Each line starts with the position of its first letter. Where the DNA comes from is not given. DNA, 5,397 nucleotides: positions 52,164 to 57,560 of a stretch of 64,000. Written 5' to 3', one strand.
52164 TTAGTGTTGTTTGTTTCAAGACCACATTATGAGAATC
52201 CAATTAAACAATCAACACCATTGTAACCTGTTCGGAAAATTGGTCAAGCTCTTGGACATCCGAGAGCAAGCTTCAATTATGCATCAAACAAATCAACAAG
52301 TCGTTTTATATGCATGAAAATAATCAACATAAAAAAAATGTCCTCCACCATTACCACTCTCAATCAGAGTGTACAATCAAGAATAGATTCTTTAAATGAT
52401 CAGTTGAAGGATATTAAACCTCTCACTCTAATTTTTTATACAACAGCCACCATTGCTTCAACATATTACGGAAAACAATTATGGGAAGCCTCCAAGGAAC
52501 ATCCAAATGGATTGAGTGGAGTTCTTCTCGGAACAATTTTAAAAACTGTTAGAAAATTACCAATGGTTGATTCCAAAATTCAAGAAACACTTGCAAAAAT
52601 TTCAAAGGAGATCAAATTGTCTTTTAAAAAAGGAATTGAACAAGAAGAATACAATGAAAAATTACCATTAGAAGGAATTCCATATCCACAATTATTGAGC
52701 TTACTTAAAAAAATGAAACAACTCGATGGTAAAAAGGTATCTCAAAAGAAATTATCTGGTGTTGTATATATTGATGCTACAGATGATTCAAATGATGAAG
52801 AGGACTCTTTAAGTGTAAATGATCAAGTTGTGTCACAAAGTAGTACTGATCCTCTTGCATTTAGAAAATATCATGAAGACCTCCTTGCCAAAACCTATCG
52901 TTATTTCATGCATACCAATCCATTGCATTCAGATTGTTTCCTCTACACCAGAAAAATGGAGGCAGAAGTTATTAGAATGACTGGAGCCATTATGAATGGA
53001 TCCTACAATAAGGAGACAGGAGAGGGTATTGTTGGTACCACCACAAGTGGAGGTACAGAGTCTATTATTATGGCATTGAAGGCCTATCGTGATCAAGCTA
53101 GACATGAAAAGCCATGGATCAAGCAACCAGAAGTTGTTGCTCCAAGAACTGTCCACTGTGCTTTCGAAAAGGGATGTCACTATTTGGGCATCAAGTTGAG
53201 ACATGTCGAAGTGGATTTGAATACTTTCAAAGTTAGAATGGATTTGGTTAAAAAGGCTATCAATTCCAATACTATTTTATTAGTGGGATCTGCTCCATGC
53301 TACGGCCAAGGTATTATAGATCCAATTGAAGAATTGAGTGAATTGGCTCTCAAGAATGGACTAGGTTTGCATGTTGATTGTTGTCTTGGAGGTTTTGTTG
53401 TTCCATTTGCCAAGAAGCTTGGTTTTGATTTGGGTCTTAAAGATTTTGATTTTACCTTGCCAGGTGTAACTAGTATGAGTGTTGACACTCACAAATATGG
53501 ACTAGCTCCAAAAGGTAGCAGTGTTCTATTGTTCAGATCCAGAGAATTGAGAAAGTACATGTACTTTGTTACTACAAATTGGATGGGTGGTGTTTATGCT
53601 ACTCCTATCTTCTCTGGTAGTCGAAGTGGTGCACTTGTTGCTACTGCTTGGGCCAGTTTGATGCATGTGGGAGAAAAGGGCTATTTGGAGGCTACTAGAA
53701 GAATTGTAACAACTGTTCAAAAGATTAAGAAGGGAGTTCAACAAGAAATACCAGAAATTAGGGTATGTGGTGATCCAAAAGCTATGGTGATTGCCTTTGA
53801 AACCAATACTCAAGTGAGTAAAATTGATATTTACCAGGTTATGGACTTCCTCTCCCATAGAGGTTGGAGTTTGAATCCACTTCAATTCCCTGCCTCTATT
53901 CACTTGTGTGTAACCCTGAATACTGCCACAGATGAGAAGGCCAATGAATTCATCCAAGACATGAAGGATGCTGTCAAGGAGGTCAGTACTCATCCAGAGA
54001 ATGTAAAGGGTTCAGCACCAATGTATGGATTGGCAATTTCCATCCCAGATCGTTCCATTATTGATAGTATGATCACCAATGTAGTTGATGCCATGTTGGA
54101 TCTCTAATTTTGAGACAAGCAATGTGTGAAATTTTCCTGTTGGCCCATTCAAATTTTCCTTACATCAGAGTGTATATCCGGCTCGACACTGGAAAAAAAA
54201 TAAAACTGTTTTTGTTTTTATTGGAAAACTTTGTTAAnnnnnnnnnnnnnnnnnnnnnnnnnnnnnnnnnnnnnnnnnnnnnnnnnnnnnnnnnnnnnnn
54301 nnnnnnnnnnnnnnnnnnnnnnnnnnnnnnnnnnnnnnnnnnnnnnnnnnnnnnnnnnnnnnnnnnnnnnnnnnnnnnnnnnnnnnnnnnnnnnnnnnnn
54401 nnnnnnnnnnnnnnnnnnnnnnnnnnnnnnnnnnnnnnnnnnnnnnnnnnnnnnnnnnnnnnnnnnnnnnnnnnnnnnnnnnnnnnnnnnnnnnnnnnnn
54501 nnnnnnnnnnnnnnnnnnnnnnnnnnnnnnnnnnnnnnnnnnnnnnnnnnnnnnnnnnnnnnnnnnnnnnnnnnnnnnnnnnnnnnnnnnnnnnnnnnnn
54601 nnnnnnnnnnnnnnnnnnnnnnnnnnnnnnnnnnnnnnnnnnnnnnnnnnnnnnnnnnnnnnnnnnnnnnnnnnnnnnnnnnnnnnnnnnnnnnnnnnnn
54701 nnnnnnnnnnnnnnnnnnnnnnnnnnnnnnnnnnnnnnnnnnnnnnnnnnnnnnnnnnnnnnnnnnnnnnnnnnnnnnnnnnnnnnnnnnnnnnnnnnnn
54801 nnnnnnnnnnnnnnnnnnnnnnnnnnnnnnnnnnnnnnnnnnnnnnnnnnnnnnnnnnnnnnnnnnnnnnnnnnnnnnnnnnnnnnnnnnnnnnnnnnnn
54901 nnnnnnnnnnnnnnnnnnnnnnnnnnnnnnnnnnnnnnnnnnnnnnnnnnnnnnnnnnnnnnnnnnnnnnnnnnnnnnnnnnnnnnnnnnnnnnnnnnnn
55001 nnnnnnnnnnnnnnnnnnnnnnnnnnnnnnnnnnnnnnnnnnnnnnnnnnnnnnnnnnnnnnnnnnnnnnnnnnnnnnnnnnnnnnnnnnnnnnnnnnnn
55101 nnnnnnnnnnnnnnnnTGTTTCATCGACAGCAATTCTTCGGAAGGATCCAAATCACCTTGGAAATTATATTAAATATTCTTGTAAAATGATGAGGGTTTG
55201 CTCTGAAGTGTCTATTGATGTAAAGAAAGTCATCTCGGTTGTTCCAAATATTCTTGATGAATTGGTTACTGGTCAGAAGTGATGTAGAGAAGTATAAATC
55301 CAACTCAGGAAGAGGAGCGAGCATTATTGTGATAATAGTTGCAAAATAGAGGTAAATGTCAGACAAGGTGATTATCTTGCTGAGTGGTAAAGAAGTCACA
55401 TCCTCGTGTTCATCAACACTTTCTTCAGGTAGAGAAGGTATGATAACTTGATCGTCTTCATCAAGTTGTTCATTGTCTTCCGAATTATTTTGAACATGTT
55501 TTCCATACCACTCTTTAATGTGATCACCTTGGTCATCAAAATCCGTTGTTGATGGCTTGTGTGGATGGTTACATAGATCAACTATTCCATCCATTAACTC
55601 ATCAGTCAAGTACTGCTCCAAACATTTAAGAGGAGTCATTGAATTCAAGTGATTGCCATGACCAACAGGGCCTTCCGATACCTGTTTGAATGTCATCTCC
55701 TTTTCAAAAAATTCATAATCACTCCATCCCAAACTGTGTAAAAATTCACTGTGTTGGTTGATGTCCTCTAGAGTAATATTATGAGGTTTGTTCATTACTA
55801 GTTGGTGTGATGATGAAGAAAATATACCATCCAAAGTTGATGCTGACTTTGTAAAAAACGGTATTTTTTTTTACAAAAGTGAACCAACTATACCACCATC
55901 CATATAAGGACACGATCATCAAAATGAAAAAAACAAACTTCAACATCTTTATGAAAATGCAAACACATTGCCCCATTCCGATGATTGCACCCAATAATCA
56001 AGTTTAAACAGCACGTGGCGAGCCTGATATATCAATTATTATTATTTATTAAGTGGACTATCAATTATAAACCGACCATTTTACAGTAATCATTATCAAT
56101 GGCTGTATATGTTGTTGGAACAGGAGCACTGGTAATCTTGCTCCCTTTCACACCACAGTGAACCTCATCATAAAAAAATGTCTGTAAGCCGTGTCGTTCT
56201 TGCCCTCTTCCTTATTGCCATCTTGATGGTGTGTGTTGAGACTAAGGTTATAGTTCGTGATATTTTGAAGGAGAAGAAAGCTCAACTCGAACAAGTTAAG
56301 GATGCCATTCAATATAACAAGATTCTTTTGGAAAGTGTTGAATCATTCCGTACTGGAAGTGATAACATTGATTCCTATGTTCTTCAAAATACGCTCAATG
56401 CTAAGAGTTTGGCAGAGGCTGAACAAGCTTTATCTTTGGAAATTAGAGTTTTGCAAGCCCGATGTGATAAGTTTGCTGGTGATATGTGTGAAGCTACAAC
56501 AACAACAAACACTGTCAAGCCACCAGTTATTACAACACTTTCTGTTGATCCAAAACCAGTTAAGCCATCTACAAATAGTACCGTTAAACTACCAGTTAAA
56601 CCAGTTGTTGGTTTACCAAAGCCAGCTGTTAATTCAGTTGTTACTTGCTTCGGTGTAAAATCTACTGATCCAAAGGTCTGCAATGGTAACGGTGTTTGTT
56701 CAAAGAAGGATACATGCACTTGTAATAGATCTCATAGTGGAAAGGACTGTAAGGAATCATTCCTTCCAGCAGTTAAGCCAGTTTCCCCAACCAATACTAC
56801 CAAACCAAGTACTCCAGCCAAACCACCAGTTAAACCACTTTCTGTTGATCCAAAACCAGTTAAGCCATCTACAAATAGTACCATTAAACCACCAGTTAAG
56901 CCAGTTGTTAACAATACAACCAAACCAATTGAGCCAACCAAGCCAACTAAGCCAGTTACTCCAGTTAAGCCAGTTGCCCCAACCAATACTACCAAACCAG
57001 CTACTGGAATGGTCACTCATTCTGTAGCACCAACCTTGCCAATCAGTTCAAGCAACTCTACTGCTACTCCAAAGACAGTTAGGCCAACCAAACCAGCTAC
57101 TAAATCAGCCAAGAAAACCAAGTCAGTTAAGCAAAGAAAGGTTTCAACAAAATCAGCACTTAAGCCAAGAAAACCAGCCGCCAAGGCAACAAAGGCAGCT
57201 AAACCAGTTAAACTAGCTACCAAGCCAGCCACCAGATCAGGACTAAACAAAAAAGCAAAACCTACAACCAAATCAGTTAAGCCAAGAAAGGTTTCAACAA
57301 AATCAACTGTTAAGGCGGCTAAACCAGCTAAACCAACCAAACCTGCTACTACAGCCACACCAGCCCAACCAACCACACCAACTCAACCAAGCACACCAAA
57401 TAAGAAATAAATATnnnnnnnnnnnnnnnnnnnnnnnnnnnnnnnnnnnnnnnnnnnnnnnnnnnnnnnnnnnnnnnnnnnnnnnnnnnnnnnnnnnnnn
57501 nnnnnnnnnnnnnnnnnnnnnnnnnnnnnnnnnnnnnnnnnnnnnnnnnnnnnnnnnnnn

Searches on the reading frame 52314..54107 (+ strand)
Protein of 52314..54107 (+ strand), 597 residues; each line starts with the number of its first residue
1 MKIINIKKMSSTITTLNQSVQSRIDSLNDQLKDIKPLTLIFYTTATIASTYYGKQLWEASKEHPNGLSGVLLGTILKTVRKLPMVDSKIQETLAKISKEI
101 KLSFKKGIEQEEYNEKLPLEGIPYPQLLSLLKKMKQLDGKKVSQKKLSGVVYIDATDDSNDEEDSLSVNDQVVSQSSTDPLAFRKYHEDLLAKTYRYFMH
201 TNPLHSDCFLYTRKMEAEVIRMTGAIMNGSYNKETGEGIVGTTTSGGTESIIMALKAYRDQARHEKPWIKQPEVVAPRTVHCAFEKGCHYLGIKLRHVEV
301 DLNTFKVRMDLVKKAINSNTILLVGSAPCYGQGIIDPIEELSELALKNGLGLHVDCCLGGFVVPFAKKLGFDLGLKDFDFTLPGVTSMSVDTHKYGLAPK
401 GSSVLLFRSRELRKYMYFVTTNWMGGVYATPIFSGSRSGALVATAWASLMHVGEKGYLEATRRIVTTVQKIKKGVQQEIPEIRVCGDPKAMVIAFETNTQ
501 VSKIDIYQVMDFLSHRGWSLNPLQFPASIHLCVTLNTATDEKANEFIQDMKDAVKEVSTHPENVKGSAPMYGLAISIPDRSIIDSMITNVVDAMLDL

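Call 9: search_protein_families(library=pfam, proteins=[window:52314-54104:+], max_evalue=0.01)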
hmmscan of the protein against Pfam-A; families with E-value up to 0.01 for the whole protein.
window:52314-54104:+ (597 aa): 3 families
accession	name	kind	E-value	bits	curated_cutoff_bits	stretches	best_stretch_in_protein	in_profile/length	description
PF00282.25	Pyridoxal_deC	-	8.7e-20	71.2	27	1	214-496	79-373/375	Pyridoxal-dependent decarboxylase conserved domain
PF01041.23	DegT_DnrJ_EryC1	-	1.3e-06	28.3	19.8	1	242-357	43-147/360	DegT/DnrJ/EryC1/StrS aminotransferase family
PF00266.25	Aminotran_5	-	3.8e-06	26.6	21.5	1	244-511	67-326/371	Aminotransferase class-V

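Call 12: find_encoding_contigs(protein=window:52314-54107:+, flank=10000, max_places=4)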
Protein window:52314-54107:+ (597 aa): no gene with exactly this product is on record in the collection.

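Call 18: find_homologous_proteins(query=window:52314-54104:+, max_evalue=1e-50)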
Query window:52314-54104:+ (597 aa): 6489 proteins with E <= 1e-50 among 8000 candidates; the best 120 are listed.
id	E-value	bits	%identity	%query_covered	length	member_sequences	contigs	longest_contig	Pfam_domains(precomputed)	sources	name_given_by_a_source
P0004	0.0e+0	1332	100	99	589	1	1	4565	PF00282.26,PF00266.26,PF01041.24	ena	-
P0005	0.0e+0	1011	73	99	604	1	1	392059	PF00282.26,PF00266.26,PF01041.24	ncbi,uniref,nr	ncbi:hypothetical protein C9374_010310 [Naegleria lovaniensis]|uniref:sphinganine-1-phosphate aldola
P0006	6.4e-296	1001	72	97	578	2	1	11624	PF00282.26,PF00266.26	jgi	-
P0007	3.4e-241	820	59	98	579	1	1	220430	PF00282.26,PF00266.26,PF01041.24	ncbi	ncbi:hypothetical protein ABK040_009255 [Willaertia magna]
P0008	9.5e-184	630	51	97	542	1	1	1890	PF00282.26,PF00155.28,PF00266.26,PF01041.24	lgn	-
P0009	5.2e-177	608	50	97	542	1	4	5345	PF00282.26,PF00155.28,PF00266.26,PF01041.24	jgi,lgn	jgi:sphinganine-1-phosphate aldolase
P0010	4.2e-164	565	47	97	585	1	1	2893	PF00282.26,PF00155.28,PF00266.26,PF01041.24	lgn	-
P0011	4.8e-159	549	46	96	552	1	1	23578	PF00282.26,PF00266.26,PF01041.24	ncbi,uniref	ncbi:sphingosine-1-phosphate lyase [Acrasis kona]|uniref:sphinganine-1-phosphate aldolase n=1 Tax=Ac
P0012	6.0e-157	542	44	96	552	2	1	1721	PF00282.26,PF00266.26,PF01041.24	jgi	-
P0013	4.2e-140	486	44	97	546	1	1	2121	PF00282.26,PF00266.26,PF01041.24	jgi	jgi:sphinganine-1-phosphate aldolase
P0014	2.8e-138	480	51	73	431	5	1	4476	PF00282.26,PF00155.28,PF00266.26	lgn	-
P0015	1.1e-128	448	45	88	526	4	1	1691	PF00282.26,PF00266.26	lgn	-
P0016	4.0e-128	447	41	95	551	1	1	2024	PF00282.26,PF00266.26,PF01041.24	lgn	-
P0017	7.0e-128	446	42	88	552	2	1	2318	PF00282.26,PF00266.26,PF01041.24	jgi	-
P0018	9.8e-128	445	44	87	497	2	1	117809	PF00282.26,PF00266.26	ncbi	-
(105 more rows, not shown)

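Call 19: find_encoding_contigs(protein=P0004, flank=10000, max_places=5)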
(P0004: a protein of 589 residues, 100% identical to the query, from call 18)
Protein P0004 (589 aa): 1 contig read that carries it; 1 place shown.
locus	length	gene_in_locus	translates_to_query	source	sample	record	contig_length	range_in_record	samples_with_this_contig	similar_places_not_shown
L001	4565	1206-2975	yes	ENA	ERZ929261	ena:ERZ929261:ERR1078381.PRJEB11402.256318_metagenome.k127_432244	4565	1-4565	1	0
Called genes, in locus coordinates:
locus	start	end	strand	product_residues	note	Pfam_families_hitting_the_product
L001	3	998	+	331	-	?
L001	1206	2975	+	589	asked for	PF00282:Pyridoxal_deC, PF00266:Aminotran_5 (weak), PF01041:DegT_DnrJ_EryC1 (weak)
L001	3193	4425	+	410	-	-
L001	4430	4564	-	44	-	?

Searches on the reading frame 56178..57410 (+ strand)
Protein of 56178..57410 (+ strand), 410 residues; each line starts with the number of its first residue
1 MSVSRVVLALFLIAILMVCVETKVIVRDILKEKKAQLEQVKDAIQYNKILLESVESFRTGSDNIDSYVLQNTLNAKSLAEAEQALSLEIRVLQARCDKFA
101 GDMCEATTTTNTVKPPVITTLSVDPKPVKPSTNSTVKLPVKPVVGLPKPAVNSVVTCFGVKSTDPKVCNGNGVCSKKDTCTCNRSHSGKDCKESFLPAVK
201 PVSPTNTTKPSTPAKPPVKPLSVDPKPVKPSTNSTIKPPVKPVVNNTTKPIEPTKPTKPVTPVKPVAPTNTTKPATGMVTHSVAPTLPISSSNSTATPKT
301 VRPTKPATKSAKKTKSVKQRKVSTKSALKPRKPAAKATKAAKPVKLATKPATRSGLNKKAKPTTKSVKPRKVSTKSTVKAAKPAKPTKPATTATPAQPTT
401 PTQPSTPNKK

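Call 9: search_protein_families(library=pfam, proteins=[window:56178-57407:+], max_evalue=0.01)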
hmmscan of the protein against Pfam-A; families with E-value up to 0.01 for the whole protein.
window:56178-57407:+ (410 aa): 2 families
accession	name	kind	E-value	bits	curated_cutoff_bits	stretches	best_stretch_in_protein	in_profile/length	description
PF23106.1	EGF_Teneurin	-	0.00023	21.6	24.3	1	167-193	4-29/30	Teneurin-like EGF domain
PF07974.19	EGF_2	-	0.00045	21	22.1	1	167-191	7-32/32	EGF-like domain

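Call 17: find_encoding_contigs(protein=window:56178-57410:+, flank=10000, max_places=3)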
Protein window:56178-57410:+ (410 aa): no gene with exactly this product is on record in the collection.
